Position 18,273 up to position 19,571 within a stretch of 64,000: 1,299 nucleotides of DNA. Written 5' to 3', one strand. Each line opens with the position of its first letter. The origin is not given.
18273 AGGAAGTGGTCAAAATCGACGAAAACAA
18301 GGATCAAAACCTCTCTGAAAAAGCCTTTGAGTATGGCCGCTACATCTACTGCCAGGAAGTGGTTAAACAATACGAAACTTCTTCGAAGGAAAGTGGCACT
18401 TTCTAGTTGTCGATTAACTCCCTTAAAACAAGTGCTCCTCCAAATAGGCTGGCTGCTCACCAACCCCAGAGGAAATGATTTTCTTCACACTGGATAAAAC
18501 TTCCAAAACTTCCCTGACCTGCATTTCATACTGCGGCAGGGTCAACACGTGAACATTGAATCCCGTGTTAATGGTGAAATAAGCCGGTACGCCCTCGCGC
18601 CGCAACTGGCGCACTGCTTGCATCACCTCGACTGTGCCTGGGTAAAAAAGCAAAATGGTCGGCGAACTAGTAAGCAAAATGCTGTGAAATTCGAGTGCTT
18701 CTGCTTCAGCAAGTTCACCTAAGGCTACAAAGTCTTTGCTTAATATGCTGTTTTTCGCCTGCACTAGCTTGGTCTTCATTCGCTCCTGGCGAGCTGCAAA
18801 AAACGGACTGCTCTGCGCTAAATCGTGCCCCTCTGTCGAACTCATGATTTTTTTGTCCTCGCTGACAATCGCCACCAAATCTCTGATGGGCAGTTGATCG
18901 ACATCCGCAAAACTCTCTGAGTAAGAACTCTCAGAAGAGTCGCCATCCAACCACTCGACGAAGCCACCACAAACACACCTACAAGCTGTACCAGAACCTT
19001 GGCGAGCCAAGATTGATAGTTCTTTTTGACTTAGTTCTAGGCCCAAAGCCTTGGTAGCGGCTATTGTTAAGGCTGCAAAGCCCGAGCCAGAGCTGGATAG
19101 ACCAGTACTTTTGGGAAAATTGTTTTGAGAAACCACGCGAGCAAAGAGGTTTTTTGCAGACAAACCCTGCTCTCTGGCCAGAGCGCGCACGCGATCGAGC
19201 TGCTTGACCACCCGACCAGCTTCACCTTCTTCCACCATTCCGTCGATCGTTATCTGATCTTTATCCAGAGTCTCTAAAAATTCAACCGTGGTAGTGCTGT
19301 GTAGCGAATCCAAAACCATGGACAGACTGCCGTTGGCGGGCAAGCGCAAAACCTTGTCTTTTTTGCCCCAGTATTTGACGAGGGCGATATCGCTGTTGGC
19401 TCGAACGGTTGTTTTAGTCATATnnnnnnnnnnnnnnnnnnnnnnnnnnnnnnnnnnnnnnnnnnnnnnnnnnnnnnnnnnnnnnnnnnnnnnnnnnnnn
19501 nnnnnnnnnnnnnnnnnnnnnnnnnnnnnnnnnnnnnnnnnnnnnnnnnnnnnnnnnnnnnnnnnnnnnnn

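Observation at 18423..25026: Complete mevalonate operon with archaeal-type thiolase/HMG-CoA synthase/DUF35 triad in a bacterial, GC-rich block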

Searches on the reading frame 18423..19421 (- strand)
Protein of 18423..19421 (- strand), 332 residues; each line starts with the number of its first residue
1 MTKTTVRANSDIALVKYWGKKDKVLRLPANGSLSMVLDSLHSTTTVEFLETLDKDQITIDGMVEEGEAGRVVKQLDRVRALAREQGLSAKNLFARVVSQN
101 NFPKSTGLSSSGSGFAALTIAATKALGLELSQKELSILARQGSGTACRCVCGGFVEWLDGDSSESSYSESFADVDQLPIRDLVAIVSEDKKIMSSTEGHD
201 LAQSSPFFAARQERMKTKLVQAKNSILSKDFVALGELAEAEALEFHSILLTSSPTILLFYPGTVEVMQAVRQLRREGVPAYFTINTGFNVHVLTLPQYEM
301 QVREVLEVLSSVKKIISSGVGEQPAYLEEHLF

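Call 5: search_protein_families(library=pfam, proteins=[window:18423-19421:-], max_evalue=0.01)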
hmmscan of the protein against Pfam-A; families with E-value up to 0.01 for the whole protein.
window:18423-19421:- (332 aa): 4 families
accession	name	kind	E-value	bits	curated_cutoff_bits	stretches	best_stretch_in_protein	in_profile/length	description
PF22700.2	MVD-like_N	-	1.7e-53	180.9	27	1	8-167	1-156/157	Diphosphomevalonate decarboxylase-like N-terminal domain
PF18376.6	MDD_C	-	2.4e-12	47.5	23.2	1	182-308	2-132/186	Mevalonate 5-diphosphate decarboxylase C-terminal domain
PF00288.32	GHMP_kinases_N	-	2e-08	34.8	22.3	1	80-152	9-76/87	GHMP kinases N terminal domain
PF21433.2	M3K_C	-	0.0048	17.8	27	1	199-294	7-99/105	Mevalonate-3-kinase, C-terminal domain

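Call 6: search_protein_families(library=ncbifam, proteins=[window:18423-19421:-], max_evalue=0.01)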
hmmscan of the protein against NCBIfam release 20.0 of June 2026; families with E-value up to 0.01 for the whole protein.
window:18423-19421:- (332 aa): 7 families
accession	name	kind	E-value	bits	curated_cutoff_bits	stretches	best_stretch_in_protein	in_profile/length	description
TIGR01240.1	mevDPdecarb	equivalog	6.5e-73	245.4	171.35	1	5-307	2-301/305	diphosphomevalonate decarboxylase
NF040704.1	IPP_alt_MvaD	equivalog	1e-54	185.9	475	1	3-310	1-301/323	phosphomevalonate decarboxylase MvaD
NF040847.1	mev_decarb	equivalog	8.2e-13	48.2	560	1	13-299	45-324/350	bisphosphomevalonate decarboxylase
NF040848.1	mev_kinase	equivalog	4.5e-09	35.7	440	1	5-314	7-309/323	mevalonate-3-kinase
TIGR00549.1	mevalon_kin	equivalog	0.0012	18.5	163.05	1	87-142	73-129/276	mevalonate kinase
NF002288.1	PRK01212.1-4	equivalog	0.0013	17.9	194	1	93-147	76-130/303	homoserine kinase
NF003472.0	PRK05101.1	equivalog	0.0051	15.8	499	1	96-153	115-172/382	galactokinase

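Call 28: list_cluster_members(proteins=[P0016, window:18426-19421:-, window:21598-22710:-])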
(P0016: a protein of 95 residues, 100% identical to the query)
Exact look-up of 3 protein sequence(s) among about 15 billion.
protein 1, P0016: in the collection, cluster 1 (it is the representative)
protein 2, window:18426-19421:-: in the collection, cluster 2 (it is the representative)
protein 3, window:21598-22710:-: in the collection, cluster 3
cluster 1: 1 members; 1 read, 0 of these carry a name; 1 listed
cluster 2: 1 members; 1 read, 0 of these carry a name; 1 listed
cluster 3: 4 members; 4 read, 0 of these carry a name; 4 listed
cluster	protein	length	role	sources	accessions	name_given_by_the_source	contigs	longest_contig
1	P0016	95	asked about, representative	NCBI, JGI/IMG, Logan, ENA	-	-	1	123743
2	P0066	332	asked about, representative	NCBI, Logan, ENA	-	-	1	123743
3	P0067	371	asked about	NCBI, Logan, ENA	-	-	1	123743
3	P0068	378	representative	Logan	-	-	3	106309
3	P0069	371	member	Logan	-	-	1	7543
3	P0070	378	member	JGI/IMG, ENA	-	-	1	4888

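Call 40: search_solved_structures(query=window:18426-19421:-, max_evalue=0.00001, show_alignments=1)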
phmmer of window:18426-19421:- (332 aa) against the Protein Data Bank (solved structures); distinct sequences matched with E-value up to 0.00001: 18.
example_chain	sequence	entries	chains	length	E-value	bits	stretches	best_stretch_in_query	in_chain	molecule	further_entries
6n0x_A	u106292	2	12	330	2e-70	240.8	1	3-330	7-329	Diphosphomevalonate decarboxylase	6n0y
6n0z_A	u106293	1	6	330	1e-69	238.5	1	3-330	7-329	Diphosphomevalonate decarboxylase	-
5v2l_A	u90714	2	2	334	2.6e-56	194.5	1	5-296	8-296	Mevalonate diphosphate decarboxylase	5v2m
6e2s_A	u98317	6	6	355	3.2e-56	194.2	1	5-296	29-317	Mevalonate diphosphate decarboxylase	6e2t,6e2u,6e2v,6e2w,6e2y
2hk2_A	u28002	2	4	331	1.6e-50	175.5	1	6-316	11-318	Diphosphomevalonate decarboxylase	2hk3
3qt5_A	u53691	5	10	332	9.4e-48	166.4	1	6-319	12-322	Mevalonate diphosphate decarboxylase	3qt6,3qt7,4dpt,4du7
3qt8_A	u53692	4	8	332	2.5e-47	165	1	6-319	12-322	Mevalonate diphosphate decarboxylase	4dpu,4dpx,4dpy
4dpw_A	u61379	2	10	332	2.5e-47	165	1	6-319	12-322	Mevalonate diphosphate decarboxylase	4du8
6xr5_A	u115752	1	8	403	1.2e-40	143.1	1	4-297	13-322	Diphosphomevalonate decarboxylase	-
6n10_A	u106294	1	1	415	1e-38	136.7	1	4-291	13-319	Diphosphomevalonate decarboxylase MVD1, peroxisomal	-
2gs8_A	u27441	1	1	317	1.2e-36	130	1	5-304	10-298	mevalonate pyrophosphate decarboxylase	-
3d4j_A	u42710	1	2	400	3.3e-36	128.5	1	5-296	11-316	Diphosphomevalonate decarboxylase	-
5gmd_A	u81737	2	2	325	6.1e-36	127.6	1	3-327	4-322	Diphosphomevalonate decarboxylase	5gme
4z7c_A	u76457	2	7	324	6.7e-36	127.5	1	3-327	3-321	Diphosphomevalonate decarboxylase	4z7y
1fi4_A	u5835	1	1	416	8.2e-36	127.2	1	5-299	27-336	MEVALONATE 5-DIPHOSPHATE DECARBOXYLASE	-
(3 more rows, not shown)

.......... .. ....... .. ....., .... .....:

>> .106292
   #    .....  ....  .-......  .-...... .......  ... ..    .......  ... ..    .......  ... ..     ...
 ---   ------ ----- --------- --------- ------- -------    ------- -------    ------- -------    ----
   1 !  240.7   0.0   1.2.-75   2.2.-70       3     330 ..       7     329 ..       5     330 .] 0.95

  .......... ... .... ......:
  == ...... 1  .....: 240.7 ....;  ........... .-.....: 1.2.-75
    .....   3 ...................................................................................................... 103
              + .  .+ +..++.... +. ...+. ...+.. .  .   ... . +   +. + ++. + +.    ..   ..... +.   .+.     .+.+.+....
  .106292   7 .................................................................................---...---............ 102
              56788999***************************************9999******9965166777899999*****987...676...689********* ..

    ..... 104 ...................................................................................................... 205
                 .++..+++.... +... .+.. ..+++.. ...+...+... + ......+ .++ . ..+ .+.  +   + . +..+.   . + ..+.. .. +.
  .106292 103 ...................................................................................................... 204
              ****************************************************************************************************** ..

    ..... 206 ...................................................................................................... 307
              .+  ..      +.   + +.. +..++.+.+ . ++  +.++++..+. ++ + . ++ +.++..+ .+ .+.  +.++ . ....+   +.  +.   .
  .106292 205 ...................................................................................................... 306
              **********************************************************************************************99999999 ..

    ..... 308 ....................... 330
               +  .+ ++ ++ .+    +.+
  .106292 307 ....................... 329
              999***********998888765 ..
